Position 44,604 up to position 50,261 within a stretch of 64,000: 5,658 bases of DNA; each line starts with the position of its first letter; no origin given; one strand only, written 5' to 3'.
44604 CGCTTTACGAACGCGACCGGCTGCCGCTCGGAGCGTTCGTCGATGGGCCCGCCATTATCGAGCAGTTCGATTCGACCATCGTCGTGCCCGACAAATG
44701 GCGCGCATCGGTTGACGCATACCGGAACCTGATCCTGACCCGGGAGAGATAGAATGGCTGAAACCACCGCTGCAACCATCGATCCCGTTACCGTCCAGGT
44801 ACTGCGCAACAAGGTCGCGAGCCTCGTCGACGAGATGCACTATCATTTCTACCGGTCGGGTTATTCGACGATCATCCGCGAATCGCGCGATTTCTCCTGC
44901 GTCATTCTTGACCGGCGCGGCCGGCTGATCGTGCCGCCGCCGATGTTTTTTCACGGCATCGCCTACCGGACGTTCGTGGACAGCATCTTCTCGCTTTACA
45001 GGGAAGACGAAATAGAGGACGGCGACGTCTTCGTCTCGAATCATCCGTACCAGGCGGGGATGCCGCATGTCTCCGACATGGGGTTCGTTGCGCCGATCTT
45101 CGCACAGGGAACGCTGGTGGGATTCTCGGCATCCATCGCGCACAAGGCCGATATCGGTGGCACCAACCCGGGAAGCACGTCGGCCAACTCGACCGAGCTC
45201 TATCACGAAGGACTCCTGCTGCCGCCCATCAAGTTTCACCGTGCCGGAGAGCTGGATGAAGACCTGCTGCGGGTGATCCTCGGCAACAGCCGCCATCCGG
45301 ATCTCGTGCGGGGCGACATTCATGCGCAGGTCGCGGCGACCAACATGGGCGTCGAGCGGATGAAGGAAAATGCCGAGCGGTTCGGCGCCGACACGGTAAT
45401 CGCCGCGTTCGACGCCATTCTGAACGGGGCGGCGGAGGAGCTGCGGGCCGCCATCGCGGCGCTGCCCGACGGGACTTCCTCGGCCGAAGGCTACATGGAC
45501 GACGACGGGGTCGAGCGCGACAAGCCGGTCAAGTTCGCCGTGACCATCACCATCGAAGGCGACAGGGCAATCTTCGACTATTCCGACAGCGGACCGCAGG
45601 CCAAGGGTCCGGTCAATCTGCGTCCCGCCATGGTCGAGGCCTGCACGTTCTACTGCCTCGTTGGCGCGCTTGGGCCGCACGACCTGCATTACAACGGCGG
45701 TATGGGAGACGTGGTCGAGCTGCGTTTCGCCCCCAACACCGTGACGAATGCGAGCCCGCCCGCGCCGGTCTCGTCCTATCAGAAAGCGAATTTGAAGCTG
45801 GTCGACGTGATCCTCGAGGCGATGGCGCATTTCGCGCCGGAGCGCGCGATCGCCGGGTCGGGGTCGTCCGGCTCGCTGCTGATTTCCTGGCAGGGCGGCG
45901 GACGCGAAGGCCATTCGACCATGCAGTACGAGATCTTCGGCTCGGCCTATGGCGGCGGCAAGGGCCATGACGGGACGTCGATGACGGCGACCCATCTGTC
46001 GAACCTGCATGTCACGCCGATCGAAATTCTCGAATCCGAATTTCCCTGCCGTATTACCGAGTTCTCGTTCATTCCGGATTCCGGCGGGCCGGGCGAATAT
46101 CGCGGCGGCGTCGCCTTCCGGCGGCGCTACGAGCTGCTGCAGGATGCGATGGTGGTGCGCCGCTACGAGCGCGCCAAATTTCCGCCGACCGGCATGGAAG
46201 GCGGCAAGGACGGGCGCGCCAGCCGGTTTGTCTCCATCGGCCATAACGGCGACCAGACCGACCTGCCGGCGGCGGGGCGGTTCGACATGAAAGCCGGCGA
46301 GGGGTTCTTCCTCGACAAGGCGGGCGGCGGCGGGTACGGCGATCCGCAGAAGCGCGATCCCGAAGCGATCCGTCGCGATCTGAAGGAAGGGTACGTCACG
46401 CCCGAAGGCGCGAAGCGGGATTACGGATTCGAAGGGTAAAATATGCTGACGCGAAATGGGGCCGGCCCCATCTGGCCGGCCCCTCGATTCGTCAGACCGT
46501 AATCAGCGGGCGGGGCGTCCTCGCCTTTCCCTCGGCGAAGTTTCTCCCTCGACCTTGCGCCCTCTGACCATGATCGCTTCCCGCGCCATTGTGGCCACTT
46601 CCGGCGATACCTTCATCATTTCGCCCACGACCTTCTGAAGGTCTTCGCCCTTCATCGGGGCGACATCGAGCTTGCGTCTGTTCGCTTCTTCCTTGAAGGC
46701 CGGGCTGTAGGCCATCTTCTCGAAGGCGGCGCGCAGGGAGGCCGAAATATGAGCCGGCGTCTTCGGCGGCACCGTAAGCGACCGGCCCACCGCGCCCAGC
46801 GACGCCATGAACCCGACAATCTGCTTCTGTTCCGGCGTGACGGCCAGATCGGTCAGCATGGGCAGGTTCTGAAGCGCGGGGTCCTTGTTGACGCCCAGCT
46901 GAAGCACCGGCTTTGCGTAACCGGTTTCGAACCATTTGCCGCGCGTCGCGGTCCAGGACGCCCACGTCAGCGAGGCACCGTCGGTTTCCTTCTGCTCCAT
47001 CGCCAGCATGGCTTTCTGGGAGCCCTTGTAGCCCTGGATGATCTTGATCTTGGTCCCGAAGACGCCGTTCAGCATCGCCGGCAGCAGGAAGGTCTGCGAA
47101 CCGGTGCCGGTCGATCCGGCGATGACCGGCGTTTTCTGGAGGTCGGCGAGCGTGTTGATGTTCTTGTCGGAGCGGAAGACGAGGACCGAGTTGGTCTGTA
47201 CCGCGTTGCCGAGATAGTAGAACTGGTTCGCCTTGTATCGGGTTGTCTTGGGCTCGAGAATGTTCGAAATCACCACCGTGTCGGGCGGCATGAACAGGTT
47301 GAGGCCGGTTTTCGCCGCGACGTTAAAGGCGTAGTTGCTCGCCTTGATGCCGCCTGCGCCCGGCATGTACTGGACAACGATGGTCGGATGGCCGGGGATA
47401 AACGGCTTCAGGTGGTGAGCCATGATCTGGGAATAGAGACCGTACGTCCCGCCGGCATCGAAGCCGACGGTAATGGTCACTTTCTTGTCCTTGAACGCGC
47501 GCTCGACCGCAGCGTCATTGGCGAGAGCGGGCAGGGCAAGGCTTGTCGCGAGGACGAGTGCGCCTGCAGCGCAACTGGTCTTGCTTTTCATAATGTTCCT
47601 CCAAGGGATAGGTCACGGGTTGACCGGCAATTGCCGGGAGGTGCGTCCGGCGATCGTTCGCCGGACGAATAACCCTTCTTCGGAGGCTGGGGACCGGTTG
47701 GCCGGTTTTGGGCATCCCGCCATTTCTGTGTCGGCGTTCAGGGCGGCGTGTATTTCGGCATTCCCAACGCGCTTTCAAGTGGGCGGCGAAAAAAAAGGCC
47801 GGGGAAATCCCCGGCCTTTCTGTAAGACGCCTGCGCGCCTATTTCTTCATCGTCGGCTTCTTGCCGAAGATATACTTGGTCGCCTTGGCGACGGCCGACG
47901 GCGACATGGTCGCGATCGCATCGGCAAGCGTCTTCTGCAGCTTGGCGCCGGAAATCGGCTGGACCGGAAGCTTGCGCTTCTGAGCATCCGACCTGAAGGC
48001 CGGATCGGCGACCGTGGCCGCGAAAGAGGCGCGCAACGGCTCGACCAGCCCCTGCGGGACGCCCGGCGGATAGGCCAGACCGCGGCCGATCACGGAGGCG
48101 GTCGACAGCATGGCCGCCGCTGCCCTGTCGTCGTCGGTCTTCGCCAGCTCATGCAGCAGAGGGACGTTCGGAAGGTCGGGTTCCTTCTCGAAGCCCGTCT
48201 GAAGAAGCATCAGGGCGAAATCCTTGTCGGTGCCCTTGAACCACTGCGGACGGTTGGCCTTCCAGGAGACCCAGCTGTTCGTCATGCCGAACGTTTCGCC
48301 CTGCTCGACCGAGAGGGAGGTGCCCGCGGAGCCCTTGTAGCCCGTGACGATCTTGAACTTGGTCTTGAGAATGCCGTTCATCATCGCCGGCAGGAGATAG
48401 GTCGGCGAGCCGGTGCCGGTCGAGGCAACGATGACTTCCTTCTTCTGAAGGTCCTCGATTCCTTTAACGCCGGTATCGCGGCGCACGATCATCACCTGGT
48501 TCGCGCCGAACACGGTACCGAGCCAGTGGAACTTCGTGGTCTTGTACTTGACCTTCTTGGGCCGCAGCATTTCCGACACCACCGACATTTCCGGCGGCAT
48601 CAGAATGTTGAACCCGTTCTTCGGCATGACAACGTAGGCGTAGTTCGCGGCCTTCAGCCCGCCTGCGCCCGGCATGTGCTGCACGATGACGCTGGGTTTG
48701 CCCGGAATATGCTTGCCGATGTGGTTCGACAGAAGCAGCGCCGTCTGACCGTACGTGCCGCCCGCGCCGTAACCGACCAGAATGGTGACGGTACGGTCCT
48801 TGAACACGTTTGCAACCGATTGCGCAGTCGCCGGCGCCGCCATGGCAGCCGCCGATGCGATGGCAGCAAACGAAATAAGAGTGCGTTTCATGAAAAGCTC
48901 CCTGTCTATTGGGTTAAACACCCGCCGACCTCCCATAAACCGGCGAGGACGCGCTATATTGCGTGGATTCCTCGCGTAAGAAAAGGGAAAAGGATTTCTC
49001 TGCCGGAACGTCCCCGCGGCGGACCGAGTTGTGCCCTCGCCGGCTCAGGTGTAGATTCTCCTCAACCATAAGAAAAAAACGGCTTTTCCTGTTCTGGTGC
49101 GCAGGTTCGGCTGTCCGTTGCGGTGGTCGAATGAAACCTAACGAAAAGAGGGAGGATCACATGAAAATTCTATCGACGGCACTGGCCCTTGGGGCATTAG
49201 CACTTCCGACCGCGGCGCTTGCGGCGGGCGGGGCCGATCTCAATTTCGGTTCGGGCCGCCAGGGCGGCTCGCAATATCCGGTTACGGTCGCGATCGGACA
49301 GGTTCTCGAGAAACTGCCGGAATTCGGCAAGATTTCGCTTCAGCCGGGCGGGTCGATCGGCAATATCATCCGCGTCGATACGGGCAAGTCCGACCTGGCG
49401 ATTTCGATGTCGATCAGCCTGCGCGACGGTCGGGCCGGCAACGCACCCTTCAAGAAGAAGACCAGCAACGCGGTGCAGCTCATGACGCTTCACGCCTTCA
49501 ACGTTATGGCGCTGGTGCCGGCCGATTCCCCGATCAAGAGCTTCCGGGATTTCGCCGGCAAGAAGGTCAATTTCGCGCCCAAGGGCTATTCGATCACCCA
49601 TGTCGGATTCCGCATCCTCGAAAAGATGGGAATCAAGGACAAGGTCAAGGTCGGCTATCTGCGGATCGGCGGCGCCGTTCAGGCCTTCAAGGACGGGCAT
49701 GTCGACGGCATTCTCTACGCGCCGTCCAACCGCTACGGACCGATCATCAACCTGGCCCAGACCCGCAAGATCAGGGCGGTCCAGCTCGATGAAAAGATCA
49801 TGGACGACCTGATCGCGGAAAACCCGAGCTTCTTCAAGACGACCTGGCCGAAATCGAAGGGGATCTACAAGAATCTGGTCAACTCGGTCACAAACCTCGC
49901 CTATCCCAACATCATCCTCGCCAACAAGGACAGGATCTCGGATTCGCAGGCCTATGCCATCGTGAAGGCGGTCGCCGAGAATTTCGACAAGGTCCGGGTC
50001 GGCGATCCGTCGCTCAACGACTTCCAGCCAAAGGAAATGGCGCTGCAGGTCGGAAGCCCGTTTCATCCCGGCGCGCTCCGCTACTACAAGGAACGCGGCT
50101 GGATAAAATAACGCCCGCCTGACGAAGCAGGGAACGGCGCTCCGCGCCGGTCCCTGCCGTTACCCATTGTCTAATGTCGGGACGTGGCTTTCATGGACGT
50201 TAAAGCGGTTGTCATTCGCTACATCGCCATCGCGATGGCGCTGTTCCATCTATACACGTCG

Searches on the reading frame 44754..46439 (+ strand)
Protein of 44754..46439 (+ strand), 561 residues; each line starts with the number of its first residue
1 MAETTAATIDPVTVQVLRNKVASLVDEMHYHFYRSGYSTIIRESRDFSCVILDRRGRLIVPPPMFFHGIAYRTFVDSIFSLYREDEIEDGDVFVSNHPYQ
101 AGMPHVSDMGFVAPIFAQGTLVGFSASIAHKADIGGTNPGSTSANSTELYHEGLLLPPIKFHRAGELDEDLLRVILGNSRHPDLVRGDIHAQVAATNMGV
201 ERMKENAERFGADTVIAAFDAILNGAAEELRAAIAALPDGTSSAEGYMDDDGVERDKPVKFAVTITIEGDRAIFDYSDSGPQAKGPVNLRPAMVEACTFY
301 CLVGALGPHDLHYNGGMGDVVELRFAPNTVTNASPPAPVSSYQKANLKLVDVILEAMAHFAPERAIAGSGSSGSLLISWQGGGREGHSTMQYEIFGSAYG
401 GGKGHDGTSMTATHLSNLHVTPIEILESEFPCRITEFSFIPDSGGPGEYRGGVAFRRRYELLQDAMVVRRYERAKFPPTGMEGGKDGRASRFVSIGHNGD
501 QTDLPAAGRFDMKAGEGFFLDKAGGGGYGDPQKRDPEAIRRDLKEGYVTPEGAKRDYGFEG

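Call 30: search_protein_families(library=pfam, proteins=[window:44754-46439:+], max_evalue=0.001)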
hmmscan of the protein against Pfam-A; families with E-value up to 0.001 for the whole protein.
window:44754-46439:+ (561 aa): 1 family
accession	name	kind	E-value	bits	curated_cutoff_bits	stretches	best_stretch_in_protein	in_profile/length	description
PF02538.19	Hydantoinase_B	-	2.3e-150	501.9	26.8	1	10-531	1-519/519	Hydantoinase B/oxoprolinase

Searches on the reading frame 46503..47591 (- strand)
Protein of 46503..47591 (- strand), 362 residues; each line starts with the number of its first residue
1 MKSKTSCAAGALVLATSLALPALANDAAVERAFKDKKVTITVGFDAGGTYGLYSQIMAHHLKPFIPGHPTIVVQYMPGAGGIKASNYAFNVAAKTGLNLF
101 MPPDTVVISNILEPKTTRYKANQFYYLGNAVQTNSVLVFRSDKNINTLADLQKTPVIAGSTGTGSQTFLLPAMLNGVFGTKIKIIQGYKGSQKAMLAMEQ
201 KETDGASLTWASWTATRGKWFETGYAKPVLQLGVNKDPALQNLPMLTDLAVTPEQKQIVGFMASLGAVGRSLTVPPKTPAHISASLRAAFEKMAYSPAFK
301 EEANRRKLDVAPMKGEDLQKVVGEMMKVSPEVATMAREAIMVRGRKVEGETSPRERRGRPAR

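Call 30: search_protein_families(library=pfam, proteins=[window:46503-47591:-], max_evalue=0.001)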
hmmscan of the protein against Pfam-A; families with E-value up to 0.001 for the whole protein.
window:46503-47591:- (362 aa): 1 family
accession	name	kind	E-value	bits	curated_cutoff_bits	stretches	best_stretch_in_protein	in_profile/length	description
PF03401.19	TctC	-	5.4e-11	43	27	1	70-327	16-263/274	Tripartite tricarboxylate transporter family receptor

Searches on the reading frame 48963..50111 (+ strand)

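Call 30: search_protein_families(library=pfam, proteins=[window:48963-50111:+], max_evalue=0.001)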
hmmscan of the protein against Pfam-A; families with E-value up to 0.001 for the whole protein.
window:48963-50111:+ (382 aa): 2 families
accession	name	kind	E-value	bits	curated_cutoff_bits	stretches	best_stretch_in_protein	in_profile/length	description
PF16868.10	NMT1_3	-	6.1e-48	164.3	27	1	95-379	1-289/289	NMT1-like family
PF09084.16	NMT1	-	1.5e-06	28.7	20.5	1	128-261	28-155/216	NMT1/THI5 like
